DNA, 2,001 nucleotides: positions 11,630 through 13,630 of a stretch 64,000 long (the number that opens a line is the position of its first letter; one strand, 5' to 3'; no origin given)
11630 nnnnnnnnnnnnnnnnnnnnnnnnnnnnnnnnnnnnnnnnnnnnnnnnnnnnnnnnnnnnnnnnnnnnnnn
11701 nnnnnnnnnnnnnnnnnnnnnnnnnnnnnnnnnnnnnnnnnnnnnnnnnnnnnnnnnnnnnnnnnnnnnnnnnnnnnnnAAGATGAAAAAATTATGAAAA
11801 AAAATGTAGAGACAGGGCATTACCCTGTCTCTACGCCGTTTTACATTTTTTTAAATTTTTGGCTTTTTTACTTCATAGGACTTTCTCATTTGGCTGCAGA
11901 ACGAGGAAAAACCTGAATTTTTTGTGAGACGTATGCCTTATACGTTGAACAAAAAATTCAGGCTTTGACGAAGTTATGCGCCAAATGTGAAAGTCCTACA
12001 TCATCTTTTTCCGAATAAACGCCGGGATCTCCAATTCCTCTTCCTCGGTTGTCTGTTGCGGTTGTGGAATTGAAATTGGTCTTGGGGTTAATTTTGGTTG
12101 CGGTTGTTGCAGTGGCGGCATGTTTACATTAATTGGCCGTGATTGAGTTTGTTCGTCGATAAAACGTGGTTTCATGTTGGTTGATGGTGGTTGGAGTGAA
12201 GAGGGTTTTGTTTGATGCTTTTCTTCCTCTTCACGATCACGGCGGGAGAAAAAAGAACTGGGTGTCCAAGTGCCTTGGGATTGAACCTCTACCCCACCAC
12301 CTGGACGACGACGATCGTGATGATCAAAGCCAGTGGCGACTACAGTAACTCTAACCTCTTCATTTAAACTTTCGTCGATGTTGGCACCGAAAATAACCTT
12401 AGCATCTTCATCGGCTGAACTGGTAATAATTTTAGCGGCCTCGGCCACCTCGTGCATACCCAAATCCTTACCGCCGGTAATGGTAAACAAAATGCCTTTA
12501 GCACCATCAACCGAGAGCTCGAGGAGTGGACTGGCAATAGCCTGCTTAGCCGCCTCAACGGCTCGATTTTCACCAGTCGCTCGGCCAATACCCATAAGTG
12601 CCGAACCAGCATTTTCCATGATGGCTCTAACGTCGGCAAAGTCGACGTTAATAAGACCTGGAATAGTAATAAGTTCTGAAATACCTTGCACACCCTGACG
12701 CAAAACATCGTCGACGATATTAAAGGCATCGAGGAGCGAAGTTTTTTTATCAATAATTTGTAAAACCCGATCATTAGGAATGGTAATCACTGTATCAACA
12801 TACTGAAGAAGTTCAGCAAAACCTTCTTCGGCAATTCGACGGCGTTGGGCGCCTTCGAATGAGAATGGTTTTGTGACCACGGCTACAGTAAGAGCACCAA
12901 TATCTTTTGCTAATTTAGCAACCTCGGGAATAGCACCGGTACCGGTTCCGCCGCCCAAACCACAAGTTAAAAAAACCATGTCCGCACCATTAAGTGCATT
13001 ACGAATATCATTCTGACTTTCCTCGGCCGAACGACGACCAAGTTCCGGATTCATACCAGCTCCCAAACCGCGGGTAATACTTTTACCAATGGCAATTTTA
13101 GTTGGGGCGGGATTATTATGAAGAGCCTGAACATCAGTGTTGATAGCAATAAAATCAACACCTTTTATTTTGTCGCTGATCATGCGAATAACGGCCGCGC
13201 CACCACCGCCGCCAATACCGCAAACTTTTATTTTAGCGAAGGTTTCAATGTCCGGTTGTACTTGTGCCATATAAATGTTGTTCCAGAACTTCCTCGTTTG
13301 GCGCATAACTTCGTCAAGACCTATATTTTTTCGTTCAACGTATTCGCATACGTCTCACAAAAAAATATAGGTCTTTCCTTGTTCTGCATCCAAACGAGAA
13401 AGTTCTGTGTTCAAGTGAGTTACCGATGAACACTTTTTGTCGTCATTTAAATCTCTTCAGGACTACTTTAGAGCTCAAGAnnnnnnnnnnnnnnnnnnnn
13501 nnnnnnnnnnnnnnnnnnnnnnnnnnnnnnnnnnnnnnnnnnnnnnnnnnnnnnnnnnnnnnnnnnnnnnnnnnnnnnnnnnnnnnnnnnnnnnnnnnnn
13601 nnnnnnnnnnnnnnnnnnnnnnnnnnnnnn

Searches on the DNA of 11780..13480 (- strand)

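Call 21: search_rna_families(source=window, start=11780, end=13480, threshold=evalue, max_evalue=10, show_alignments=2)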
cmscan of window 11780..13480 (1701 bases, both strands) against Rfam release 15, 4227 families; matches with E-value up to 10: 24.
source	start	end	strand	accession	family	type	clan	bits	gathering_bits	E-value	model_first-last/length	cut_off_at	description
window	13270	13422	-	RF00885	MIR821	Gene; miRNA;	-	40.2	249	1.9e-05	1-275/275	no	MIR821 microRNA precursor family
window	11862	12012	-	RF00885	MIR821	Gene; miRNA;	-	33.9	249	0.00048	1-275/275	no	MIR821 microRNA precursor family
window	13270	13422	+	RF00885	MIR821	Gene; miRNA;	-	31.1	249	0.002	1-275/275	no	MIR821 microRNA precursor family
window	11862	12012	+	RF00885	MIR821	Gene; miRNA;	-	30.8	249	0.0023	1-275/275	no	MIR821 microRNA precursor family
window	11876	11998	-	RF04097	MIR2630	Gene; miRNA;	-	29.4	144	0.002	33-196/229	no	MIR2630 microRNA precursor family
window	13277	13414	-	RF04160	MIR868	Gene; miRNA;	-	24.8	200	0.037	1-194/194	no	MIR868 microRNA precursor family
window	11875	12003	+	RF04127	MIR8007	Gene; miRNA;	-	23.5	195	0.09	1-226/226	no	MIR8007 microRNA precursor family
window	11800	11885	-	RF01769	greA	Cis-reg; leader;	-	20.8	60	0.68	1-124/124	no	Enterobacteria greA leader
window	11786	11859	-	RF04189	icd-II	Cis-reg;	-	19.5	99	2.6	1-133/133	no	icd-II ncRNA motif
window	13320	13371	-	RF03802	MIR5649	Gene; miRNA;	-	18.8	100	1.8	1-101/101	no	MIR5649 microRNA precursor family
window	13346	13454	-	RF01216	snR87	Gene; snRNA; snoRNA; CD-box;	CL00046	18.3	37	5.9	1-109/109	no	Small nucleolar RNA snR87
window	11908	11966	+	RF04134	MIR7504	Gene; miRNA;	-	18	83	7.6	1-124/124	no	MIR7504 microRNA precursor family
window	12187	12354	+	RF02047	Sphinx_2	Gene; lncRNA;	-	17.8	34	1.7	1-158/158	no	Sphinx conserved region 2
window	11901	11972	+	RF00812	mir-83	Gene; miRNA;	-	17.8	44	5.9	1-84/84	no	mir-83 microRNA precursor family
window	11901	11972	-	RF00726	mir-87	Gene; miRNA;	-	17.7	49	1.4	1-79/79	no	mir-87 microRNA precursor family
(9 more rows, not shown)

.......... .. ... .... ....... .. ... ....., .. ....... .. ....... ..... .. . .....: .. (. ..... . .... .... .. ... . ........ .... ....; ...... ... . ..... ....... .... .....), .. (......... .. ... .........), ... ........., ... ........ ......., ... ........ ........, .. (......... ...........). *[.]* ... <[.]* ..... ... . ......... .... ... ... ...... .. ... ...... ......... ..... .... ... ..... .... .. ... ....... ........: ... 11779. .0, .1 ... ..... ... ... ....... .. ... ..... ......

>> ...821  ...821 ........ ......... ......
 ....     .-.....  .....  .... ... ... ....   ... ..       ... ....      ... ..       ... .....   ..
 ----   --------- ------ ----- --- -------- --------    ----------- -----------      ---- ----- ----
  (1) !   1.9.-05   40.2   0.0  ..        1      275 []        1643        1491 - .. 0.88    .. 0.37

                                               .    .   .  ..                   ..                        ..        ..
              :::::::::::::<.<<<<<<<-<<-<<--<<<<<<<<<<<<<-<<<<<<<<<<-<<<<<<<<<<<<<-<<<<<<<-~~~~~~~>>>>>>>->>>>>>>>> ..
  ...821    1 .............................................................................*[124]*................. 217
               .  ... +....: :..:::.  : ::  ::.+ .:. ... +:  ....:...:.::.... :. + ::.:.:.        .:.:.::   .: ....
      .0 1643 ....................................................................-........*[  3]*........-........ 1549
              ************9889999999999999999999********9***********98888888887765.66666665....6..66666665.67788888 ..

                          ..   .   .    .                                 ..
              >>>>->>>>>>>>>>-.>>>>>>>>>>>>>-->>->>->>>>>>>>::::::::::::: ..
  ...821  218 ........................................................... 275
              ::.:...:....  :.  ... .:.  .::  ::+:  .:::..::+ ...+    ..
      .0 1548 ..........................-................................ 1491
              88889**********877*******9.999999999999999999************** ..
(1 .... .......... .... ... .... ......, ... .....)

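Call 31: build_rna_model(alignment_id=A1)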
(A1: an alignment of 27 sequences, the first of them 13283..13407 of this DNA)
Model R1 built from alignment A1 (27 sequences, 130 columns); structure: RNAalifold consensus.
model positions 124; base pairs 45; branch points 0; effective number of sequences 1.98; information 0.59 bits per position. Calibrated on 0.2 Mb of random sequence (short: E-values are rough).
structure used (alignment columns):
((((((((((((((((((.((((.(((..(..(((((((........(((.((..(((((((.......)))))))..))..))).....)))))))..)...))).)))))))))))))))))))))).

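Call 32: search_with_rna_model(model_id=R1, sources=[window, L001, L002, L003, L004, L005, L006, L007, L008, L009, L010, L011, L012, L013, L014, L015, L016, L017, L018, L019, L020, L021, L022, L023, L024, L025, L026, L027, L028, L029, L030, L031, L032, L033, L034, L035, L036, L037, L038, L039, L040, L041, L042, L043, L044, L045, L046, L047, L048, L049, L050, L051, L052, L053, L054, L055, L056, L057, L058, L059, L060, L061, L062, L063, L064, L065, L066, L067, L068, L069, L070, L071, L072, L073, L074, L075, L076, L077, L078, L079, L080, L081, L082, L083, L084, L085, L086, L087, L088, L089, L090, L091, L092, L093, L094, L095, L096, L097, L098, L099], max_evalue=1)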
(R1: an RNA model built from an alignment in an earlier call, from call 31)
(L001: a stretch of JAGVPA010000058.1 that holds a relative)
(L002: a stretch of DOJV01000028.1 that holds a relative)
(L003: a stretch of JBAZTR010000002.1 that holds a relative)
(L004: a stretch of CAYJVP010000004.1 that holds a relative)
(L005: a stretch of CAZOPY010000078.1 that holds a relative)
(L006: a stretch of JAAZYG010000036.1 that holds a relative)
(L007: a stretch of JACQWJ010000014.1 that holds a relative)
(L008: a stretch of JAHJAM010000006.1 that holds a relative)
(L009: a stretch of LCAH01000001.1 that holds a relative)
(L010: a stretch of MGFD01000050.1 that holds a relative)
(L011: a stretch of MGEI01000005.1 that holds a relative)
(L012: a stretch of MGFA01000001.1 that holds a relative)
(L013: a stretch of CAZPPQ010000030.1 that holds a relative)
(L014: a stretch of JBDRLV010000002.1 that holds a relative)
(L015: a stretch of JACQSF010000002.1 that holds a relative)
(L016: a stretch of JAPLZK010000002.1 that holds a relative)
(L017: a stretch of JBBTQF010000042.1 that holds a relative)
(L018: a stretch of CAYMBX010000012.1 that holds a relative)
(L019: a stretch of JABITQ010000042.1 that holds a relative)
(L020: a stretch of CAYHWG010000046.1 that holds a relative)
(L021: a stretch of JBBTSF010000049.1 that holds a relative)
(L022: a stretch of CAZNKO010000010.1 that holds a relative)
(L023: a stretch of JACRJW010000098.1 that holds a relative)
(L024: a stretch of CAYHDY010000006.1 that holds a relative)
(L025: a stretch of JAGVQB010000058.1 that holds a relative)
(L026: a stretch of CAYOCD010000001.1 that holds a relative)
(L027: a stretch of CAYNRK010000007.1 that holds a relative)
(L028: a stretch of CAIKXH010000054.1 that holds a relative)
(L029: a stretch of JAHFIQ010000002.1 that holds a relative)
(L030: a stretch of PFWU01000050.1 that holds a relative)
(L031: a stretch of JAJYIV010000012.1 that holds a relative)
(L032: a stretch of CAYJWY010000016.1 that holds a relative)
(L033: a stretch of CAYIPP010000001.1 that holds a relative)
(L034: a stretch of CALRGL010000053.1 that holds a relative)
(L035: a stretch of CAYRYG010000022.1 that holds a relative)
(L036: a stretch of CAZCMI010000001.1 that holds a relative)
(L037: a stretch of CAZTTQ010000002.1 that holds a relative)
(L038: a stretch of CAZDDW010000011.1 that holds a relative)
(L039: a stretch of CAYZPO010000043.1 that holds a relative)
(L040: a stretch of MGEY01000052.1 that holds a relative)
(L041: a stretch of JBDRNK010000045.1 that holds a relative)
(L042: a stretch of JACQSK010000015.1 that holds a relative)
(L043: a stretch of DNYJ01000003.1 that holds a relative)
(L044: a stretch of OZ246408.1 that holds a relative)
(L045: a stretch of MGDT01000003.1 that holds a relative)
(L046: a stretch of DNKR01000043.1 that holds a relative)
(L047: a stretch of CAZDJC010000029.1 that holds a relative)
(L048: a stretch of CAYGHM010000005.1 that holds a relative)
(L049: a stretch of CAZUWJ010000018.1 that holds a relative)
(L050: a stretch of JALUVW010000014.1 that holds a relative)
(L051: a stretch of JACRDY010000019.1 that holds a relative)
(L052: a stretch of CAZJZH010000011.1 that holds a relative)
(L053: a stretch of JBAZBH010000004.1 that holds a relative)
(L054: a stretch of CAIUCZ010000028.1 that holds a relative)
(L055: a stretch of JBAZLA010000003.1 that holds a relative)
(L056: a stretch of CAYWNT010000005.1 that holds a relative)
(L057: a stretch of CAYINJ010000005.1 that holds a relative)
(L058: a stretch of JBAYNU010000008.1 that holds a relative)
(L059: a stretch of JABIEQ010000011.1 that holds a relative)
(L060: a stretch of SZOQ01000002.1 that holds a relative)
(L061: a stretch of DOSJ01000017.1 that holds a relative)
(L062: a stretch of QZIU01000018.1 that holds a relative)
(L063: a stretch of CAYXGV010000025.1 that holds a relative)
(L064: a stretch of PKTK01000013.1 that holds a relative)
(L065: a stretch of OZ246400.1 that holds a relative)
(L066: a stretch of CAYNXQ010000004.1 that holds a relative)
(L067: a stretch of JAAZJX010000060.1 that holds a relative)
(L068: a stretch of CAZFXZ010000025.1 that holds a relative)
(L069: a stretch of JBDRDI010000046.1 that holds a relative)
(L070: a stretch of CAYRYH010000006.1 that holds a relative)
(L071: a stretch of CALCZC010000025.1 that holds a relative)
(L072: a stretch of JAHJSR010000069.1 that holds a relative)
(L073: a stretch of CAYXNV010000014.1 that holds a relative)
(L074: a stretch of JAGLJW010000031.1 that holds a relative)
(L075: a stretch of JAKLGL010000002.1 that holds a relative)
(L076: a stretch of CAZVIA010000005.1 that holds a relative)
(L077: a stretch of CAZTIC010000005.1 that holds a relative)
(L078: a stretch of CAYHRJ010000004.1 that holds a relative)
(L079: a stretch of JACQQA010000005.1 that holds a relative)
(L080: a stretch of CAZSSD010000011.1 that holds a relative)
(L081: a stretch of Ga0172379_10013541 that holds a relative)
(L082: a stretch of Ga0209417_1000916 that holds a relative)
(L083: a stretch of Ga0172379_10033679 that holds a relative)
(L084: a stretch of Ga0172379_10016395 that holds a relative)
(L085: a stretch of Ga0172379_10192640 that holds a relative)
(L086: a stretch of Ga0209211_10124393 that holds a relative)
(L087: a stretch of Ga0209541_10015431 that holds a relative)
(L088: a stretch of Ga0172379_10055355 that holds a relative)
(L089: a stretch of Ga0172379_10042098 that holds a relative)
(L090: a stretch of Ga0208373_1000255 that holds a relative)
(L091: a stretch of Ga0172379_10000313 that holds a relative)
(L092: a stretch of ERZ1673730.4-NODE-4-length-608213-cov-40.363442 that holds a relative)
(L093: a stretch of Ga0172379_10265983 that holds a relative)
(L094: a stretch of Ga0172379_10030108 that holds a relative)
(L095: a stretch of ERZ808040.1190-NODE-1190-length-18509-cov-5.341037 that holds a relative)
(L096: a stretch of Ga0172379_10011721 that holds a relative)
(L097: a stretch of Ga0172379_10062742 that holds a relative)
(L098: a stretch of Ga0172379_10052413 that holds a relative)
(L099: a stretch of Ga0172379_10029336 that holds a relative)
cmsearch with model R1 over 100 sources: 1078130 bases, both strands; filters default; matches with E-value up to 1: 39.
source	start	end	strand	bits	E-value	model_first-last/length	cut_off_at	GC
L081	1099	1222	-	136.8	6.9e-33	1-124/124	no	0.4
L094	1491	1613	+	133.1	6.9e-32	1-124/124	no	0.36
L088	1749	1871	+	132.3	1.1e-31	1-124/124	no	0.33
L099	2567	2690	+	131.4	1.9e-31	1-124/124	no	0.38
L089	3006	3130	+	131.1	2.3e-31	1-124/124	no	0.36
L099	797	920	-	129.8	5.1e-31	1-124/124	no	0.38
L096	9059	9181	-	129.1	7.7e-31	1-124/124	no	0.39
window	11876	11999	+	126.7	3.5e-30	1-124/124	no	0.4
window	13283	13407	-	124.9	1e-29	1-124/124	no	0.4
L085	258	383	-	124.9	1e-29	1-124/124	no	0.3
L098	1078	1202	+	120.8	1.3e-28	1-124/124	no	0.33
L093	1002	1126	-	120.1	1.9e-28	1-124/124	no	0.37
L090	1977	2102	+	120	2.1e-28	1-124/124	no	0.42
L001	2177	2300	-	119.9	2.3e-28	1-124/124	no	0.4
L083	4469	4593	+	115.2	4.1e-27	1-124/124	no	0.46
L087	10971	11095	+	107.4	4.6e-25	1-124/124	no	0.39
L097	1530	1654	-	106.7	7.3e-25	1-124/124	no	0.5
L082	11768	11892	+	103.6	4.8e-24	1-124/124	no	0.39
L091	2752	2876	+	99.6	5.5e-23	1-124/124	no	0.43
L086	372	496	+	95.9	5.6e-22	1-124/124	no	0.46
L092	56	183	-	95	9.8e-22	1-124/124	no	0.41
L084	4389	4512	-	86.8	1.5e-19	1-124/124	no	0.4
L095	72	190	-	65.1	8.6e-14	1-124/124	no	0.49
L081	1100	1223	+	55.5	3.1e-11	1-124/124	no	0.4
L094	1490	1612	-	53.7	9.5e-11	1-124/124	no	0.36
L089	3005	3129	-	52.4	2.1e-10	1-124/124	no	0.36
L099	2566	2689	-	51.8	3e-10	1-124/124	no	0.38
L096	9060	9182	+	51.2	4.5e-10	1-124/124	no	0.38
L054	3398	3518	-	49.5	1.3e-09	1-124/124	no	0.36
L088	1748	1870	-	49.2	1.5e-09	1-124/124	no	0.33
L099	798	921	+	47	5.9e-09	1-124/124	no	0.38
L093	1003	1127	+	44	3.6e-08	1-124/124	no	0.37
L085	259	384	+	43.9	3.9e-08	1-124/124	no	0.3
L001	2178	2301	+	40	4.2e-07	1-124/124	no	0.39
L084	1213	1314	+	25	0.0041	1-124/124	no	0.57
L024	13176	13222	-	21.1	0.047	1-124/124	no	0.34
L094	471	564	+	19.5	0.13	1-124/124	no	0.32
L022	5139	5262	+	18.7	0.2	1-124/124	no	0.59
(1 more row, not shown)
